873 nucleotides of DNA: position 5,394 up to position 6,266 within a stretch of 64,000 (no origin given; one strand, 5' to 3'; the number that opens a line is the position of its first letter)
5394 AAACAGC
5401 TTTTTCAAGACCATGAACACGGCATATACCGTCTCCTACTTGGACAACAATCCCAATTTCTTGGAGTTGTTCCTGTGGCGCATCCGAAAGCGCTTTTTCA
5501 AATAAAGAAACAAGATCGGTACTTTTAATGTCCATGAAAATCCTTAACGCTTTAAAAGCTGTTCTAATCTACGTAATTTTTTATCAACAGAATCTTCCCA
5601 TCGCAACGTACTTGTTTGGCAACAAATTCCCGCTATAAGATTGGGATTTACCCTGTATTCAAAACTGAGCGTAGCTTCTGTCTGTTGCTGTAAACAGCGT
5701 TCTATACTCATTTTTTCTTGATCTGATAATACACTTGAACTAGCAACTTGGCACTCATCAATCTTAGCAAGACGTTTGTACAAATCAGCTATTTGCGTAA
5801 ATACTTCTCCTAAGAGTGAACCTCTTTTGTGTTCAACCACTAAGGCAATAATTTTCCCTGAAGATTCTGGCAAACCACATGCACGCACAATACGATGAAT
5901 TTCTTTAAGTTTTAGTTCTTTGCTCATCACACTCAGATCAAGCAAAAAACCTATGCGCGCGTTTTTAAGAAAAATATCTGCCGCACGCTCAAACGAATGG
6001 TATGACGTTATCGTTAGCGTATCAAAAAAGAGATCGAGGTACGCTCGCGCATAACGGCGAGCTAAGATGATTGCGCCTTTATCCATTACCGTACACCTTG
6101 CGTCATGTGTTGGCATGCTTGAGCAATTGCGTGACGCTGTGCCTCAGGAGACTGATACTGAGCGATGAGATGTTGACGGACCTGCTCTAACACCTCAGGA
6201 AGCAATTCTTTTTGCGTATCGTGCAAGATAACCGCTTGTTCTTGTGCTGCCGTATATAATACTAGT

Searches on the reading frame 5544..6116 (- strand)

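Call 27: search_protein_families(library=ncbifam, proteins=[window:5544-6116:-], max_evalue=0.00001)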
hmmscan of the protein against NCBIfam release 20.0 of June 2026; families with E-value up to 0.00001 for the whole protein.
window:5544-6116:- (190 aa): 9 families
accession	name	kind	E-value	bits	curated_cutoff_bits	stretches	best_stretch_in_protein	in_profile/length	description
NF009964.0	PRK13429.1-3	equivalog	1.1e-18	67.7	154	1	17-189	5-177/180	F0F1 ATP synthase subunit delta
TIGR01145.1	ATP_synt_delta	equivalog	8e-18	65.3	57.5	1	19-188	2-172/172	ATP synthase F1 subunit delta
NF004402.0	PRK05758.2-2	equivalog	2.5e-16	60.2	115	1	16-189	5-178/179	F0F1 ATP synthase subunit delta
NF004404.0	PRK05758.2-5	equivalog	6.5e-15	55.6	221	1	17-189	6-176/177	F0F1 ATP synthase subunit delta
NF004403.0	PRK05758.2-4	equivalog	6.1e-14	52.5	148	1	17-189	5-177/180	F0F1 ATP synthase subunit delta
NF004406.0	PRK05758.3-2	equivalog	2.6e-12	47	172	1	17-189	10-183/186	F0F1 ATP synthase subunit delta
NF004399.0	PRK05758.1-1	equivalog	2.8e-09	37.1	160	1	89-190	75-177/179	F0F1 ATP synthase subunit delta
NF009976.0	PRK13441.1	equivalog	2.6e-08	33.9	153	1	18-186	6-174/182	F0F1 ATP synthase subunit delta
NF006291.0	PRK08474.1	equivalog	5.5e-07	29.4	95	1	17-157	4-141/176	F0F1 ATP synthase subunit delta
